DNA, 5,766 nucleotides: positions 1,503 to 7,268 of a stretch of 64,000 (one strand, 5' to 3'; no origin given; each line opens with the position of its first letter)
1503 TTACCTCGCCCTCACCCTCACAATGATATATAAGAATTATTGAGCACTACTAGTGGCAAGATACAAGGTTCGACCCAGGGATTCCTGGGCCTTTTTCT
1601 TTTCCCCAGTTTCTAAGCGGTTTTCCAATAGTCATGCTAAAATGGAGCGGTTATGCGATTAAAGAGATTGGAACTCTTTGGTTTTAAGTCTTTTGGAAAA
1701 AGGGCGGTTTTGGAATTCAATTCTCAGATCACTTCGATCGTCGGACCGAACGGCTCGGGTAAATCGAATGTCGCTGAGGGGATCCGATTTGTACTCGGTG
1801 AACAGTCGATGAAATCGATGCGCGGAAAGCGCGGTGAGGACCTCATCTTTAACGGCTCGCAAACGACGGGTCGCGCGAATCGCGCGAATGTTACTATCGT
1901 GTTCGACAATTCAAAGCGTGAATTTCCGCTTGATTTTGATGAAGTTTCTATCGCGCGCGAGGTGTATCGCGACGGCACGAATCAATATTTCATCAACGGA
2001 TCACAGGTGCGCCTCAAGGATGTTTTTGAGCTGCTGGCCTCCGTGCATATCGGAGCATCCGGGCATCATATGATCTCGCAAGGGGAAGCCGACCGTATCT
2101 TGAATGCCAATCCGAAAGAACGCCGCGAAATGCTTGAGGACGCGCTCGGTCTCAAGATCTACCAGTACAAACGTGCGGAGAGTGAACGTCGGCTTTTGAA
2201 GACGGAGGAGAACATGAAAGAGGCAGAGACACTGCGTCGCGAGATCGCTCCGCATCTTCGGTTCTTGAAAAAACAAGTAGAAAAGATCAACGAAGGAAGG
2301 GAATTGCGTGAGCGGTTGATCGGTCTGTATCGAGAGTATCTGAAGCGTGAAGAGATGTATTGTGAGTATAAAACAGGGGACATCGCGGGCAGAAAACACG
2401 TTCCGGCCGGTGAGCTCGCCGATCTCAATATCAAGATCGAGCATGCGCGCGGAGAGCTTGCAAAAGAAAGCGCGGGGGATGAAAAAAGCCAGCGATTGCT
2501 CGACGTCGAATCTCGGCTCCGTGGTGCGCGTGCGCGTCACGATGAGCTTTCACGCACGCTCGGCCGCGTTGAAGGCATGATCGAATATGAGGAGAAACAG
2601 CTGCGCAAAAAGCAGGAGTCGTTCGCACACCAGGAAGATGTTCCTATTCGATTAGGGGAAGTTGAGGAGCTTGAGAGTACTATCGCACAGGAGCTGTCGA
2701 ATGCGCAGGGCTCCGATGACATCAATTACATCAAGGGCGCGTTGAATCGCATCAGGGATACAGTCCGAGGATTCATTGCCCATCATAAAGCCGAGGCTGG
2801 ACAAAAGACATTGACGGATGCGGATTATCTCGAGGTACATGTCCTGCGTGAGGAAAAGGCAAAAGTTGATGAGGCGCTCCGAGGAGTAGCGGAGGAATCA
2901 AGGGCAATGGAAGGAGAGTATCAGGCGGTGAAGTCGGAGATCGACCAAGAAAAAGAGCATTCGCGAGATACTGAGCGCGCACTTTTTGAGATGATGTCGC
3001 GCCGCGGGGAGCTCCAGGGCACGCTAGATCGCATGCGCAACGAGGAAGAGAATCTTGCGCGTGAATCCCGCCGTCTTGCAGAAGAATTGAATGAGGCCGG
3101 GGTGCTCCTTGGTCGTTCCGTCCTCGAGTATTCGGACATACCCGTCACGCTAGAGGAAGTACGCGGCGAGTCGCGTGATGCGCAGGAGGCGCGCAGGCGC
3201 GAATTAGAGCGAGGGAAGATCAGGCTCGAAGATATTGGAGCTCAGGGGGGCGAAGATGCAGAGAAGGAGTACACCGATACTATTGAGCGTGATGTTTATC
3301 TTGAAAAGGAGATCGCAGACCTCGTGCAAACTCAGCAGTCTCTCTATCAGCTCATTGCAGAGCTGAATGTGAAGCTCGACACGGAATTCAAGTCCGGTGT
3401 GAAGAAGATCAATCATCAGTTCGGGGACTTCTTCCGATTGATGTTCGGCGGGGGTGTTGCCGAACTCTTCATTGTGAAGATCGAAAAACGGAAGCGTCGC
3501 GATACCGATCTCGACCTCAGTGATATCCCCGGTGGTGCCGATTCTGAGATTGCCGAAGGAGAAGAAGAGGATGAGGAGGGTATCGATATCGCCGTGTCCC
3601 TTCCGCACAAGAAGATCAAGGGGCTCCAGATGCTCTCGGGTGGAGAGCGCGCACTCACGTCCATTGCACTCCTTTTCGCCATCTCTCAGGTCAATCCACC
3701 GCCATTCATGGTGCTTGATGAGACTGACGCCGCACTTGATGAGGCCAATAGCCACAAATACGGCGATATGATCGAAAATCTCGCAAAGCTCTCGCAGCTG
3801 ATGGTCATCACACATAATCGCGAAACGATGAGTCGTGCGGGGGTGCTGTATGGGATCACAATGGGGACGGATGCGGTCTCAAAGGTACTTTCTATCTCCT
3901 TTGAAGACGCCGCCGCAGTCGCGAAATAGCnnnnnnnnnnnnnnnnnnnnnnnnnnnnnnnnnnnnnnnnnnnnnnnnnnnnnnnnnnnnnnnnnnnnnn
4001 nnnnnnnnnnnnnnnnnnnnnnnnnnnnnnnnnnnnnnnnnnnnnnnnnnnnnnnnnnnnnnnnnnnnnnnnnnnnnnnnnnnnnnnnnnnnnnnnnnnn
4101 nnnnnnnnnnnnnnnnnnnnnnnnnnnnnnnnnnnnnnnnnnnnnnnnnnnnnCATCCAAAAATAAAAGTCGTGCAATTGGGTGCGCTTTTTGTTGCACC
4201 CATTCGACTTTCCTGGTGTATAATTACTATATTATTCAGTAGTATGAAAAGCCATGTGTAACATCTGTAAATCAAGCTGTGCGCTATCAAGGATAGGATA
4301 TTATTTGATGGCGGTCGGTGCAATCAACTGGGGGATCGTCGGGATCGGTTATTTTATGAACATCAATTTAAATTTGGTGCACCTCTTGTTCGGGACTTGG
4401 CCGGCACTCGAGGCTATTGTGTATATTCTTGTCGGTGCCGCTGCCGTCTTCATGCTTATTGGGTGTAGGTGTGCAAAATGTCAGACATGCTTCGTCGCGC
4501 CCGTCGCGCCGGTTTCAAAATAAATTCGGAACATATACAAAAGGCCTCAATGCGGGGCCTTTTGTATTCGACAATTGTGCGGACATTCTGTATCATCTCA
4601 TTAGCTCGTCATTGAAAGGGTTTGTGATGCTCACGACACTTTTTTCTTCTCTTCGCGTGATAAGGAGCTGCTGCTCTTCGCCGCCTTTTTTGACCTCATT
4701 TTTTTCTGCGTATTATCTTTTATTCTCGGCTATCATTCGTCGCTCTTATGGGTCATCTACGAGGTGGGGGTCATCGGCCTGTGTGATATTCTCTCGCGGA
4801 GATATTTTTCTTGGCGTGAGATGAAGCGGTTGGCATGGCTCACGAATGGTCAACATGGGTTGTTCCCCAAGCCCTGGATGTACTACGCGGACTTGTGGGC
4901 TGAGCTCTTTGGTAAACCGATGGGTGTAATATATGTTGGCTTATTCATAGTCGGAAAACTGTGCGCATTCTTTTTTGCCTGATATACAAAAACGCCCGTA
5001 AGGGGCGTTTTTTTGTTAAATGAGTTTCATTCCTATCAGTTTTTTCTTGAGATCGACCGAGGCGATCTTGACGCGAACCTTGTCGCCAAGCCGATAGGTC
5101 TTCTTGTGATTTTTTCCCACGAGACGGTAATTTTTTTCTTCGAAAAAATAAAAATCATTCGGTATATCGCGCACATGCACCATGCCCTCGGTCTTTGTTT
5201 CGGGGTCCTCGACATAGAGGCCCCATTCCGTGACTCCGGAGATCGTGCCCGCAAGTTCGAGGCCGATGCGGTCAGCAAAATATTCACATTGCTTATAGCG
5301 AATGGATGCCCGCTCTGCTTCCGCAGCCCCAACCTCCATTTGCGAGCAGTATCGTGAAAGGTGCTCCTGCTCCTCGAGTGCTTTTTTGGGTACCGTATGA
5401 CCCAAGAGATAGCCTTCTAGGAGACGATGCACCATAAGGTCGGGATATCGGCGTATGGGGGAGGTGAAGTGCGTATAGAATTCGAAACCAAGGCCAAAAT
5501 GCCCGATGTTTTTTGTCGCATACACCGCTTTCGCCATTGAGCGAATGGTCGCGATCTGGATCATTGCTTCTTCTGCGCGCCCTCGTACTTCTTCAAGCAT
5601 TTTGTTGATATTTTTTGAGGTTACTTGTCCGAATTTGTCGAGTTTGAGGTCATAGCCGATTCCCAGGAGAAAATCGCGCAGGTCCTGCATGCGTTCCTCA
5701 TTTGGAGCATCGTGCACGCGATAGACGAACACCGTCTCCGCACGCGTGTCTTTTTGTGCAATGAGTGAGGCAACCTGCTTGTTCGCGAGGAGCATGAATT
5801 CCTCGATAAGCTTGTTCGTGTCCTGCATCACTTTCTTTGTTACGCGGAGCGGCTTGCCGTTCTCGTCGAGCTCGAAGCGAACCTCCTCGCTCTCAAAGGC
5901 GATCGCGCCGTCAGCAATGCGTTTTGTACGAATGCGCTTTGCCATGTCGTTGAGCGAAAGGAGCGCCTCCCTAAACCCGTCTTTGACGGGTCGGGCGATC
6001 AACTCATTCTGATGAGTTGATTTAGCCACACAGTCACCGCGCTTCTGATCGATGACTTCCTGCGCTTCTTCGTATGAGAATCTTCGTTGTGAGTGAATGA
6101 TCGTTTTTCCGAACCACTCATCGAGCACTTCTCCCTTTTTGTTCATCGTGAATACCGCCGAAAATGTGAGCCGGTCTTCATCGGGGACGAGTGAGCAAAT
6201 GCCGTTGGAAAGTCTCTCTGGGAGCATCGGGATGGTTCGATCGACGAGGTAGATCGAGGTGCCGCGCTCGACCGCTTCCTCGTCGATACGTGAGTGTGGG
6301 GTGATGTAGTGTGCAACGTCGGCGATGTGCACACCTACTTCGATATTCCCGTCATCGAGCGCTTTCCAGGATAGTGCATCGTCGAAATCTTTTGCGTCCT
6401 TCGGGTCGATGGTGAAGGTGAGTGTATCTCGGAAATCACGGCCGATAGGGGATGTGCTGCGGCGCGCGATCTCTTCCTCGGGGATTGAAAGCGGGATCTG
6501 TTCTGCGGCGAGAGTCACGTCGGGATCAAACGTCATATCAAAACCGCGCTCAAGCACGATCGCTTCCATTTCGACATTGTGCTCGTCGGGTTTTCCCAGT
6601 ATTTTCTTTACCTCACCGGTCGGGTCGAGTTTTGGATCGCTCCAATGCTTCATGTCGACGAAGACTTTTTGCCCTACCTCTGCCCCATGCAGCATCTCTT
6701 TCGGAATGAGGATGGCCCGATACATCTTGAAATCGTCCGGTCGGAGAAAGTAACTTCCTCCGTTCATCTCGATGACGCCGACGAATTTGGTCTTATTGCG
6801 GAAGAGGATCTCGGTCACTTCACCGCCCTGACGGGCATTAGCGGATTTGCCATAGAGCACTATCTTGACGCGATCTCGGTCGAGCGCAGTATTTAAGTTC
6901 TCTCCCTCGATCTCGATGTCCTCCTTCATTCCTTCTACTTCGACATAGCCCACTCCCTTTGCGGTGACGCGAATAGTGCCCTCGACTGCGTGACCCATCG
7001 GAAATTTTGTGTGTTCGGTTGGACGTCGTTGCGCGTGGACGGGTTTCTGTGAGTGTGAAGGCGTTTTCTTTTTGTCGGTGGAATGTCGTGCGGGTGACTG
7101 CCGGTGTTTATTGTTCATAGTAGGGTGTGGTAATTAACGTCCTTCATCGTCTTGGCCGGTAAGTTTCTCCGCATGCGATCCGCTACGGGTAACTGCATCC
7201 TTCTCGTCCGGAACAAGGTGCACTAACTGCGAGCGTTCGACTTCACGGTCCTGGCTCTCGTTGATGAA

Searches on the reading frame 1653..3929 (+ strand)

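Call 18: search_protein_families(library=pfam, proteins=[window:1653-3929:+], max_evalue=0.001)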
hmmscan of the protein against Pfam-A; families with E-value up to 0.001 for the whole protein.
window:1653-3929:+ (758 aa): 7 families
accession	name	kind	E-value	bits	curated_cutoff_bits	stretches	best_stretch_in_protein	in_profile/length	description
PF02463.25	SMC_N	-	4.7e-70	235.9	40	1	3-743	2-219/220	RecF/RecN/SMC N terminal domain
PF13476.12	AAA_23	-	9.3e-19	69.3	27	1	5-198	1-193/201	AAA domain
PF13175.12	AAA_15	-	1.5e-08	35.1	32.1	1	1-295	1-231/374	AAA ATPase domain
PF13304.12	AAA_21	-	4.9e-08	33.8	27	1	26-59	1-26/304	AAA domain, putative AbiEii toxin, Type IV TA system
PF00005.33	ABC_tran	-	1.5e-06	29.3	25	0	24-149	11-117/137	ABC transporter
PF13555.12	AAA_29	-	0.00018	21.6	27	1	3-48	1-46/61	P-loop containing region of AAA domain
PF13514.12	AAA_27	-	0.00048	20.2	22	0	1-45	1-47/206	AAA domain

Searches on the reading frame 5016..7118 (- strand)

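Call 18: search_protein_families(library=pfam, proteins=[window:5016-7118:-], max_evalue=0.001)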
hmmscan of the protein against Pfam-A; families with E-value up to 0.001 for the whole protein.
window:5016-7118:- (700 aa): 5 families
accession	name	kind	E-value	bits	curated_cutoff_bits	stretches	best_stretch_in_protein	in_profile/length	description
PF00773.25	RNB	-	2.5e-109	365.9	29.3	1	227-571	2-324/326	RNB domain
PF17876.7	CSD2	-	1.2e-22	80.2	26.2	1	124-197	1-73/74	Cold shock domain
PF08206.17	OB_RNB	-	1.2e-10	41.4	24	1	47-104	1-58/58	Ribonuclease B OB domain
PF00575.29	S1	-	2.7e-07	31.3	22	1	618-694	4-68/74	S1 RNA binding domain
PF17849.7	OB_Dis3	-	3.2e-07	30.8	22.8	1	125-191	4-76/77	Dis3-like cold-shock domain 2 (CSD2)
